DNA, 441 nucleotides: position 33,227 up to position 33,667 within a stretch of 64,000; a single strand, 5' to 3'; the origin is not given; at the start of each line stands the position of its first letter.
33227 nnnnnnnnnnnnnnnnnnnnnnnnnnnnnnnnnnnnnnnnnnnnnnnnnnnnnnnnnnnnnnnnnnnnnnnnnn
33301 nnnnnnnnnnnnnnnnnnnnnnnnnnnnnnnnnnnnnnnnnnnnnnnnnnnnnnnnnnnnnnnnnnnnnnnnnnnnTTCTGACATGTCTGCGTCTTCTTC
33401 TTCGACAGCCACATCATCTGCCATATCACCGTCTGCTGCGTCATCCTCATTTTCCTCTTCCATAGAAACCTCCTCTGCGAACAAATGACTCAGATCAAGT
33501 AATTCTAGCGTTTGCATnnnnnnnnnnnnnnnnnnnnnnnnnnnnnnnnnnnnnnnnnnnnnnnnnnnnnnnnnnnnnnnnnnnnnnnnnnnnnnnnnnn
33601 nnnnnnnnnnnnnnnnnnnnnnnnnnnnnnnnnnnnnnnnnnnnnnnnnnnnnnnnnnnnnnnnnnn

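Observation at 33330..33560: A 29-aa hyper-acidic micro-ORF with a perfect Shine-Dalgarno site and a 14-bp-stem terminator, divergent from a palindromic operator-like site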

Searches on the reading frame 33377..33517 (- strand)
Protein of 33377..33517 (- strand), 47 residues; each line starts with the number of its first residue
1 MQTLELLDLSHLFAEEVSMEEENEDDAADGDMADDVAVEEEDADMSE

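Call 12: find_homologous_proteins(query=window:33377-33517:-, max_evalue=10)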
Query seq(47 aa) (47 aa): 3 proteins with E <= 10 among 3 candidates.
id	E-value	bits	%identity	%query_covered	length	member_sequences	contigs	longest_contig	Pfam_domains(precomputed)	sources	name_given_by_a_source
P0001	2.8e-18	81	100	100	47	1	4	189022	-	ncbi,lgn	-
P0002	2.3e-9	54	76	96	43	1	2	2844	-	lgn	-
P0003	7.3e-8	49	74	100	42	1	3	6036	-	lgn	-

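Call 15: find_encoding_contigs(protein=P0002, flank=3000, max_places=4)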
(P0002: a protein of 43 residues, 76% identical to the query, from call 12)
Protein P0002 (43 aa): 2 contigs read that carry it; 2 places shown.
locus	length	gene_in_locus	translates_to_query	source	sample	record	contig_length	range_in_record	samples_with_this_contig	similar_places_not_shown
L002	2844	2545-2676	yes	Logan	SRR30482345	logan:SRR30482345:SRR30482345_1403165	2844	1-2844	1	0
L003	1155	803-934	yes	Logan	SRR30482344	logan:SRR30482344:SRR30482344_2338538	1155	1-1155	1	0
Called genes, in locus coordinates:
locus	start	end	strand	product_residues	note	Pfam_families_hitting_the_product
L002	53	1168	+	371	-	PF01546:Peptidase_M20, PF07687:M20_dimer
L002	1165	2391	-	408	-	PF00089:Trypsin (weak), PF13365:Trypsin_2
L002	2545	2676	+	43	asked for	-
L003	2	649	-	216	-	?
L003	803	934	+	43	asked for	-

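Call 16: find_encoding_contigs(protein=P0003, flank=3000, max_places=4)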
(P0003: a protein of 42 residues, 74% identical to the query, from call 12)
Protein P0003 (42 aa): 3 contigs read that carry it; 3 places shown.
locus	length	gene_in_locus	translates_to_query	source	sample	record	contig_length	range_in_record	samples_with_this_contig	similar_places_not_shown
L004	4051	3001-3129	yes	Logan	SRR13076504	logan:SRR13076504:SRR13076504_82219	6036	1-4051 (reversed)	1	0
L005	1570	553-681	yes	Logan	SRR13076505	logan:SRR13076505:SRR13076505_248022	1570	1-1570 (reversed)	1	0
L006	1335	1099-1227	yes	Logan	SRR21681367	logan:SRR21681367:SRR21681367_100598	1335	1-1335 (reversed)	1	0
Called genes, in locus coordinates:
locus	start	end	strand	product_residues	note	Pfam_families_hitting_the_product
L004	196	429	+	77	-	-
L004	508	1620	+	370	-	PF01546:Peptidase_M20, PF07687:M20_dimer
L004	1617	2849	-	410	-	PF00089:Trypsin, PF13365:Trypsin_2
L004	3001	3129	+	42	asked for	-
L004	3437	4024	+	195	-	-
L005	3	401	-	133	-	?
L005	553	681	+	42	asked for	-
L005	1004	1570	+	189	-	?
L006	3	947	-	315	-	?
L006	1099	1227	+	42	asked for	-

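Call 17: find_encoding_contigs(protein=P0001, flank=3000, max_places=4)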
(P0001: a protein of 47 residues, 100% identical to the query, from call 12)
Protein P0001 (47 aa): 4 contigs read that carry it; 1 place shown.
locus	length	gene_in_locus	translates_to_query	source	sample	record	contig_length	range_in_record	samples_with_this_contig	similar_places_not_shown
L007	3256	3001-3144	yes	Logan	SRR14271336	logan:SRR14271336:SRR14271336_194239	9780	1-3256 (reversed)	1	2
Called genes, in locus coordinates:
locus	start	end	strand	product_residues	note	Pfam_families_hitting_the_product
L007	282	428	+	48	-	-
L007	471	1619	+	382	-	PF01546:Peptidase_M20, PF07687:M20_dimer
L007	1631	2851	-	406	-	PF00089:Trypsin (weak), PF13365:Trypsin_2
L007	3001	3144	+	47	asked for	-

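Call 23: search_protein_families(library=pfam, proteins=[window:33377-33517:-], max_evalue=1)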
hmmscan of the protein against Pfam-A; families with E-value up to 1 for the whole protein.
seq(47 aa): 0 families

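Call 24: search_solved_structures(query=window:33377-33517:-, max_evalue=10, show_alignments=3)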
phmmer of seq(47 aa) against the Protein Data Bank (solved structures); distinct sequences matched with E-value up to 10: 0.

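Call 41: search_protein_representatives(alignment_id=A1)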
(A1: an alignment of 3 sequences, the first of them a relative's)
Query: 3 sequences, 45 profile positions. Proteins with E-value up to 0.001 (for the whole library): 3; up to 1e-10: 1; up to 1e-30: 0. The best 3 are listed.
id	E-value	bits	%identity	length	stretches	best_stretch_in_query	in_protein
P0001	1.0e-22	96.2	-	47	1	1-45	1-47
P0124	2.8e-08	50.0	-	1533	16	7-19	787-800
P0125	5.0e-05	39.6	-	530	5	15-44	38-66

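Call 45: list_cluster_members(proteins=[window:33377-33517:-, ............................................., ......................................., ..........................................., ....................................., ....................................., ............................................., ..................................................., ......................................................, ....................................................])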
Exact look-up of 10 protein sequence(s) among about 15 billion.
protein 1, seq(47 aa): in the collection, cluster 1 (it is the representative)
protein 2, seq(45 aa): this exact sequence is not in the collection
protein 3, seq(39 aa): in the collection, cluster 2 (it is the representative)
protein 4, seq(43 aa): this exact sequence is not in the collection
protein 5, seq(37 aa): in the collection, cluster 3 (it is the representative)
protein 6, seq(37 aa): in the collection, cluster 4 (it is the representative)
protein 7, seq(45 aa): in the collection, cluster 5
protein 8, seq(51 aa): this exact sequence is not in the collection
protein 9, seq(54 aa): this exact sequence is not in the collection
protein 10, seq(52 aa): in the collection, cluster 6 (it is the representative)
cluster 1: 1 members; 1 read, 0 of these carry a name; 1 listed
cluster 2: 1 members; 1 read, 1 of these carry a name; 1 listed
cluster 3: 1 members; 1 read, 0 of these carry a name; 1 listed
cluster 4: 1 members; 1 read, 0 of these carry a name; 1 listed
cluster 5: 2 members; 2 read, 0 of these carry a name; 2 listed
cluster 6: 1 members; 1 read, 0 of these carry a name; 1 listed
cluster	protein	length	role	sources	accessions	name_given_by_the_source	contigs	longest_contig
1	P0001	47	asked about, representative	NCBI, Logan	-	-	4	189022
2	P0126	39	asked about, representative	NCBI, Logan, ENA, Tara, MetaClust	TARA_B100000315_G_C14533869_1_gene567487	strand:+ start:24237 stop:24356 length:120 start_codon:yes stop_codon:yes ... | TARA_039_MES_0.1-0.22_C6906461_1_gene420835 "" ""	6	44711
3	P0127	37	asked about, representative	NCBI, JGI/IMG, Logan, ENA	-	-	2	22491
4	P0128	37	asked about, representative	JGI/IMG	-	-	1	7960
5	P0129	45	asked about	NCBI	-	-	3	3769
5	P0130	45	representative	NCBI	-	-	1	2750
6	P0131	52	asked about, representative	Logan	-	-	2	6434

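Call 46: search_protein_families(library=ncbifam, proteins=[window:33377-33517:-], max_evalue=10)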
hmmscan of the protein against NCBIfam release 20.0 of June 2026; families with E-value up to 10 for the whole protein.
seq(47 aa): 0 families

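Call 61: predict_structure(alignment_id=A1)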
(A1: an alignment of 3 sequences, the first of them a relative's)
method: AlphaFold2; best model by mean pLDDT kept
length: 47 residues; sequences in the alignment: 3
mean_pLDDT: 68.3   pTM: 0.19
mean pLDDT of the five models: 68.3, 67.5, 66.9, 66.2, 64.6
residues with pLDDT >= 90: 0; 70-90: 20; 50-70: 27; < 50: 0
segments of 3 or more residues with pLDDT < 50: none
pLDDT, mean of each block of 10 residues (from residue 1): 81 67 59 65 71
secondary structure: DSSP gave nothing for this model
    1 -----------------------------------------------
elements in order:

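Call 79: search_protein_families(library=phrogs, proteins=[window:33377-33517:-], max_evalue=1)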
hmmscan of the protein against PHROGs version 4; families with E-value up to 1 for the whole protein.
seq(47 aa): 0 families

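Call 80: search_protein_families(library=padloc, proteins=[window:33377-33517:-], max_evalue=1)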
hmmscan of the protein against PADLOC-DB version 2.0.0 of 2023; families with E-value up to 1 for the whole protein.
seq(47 aa): 0 families
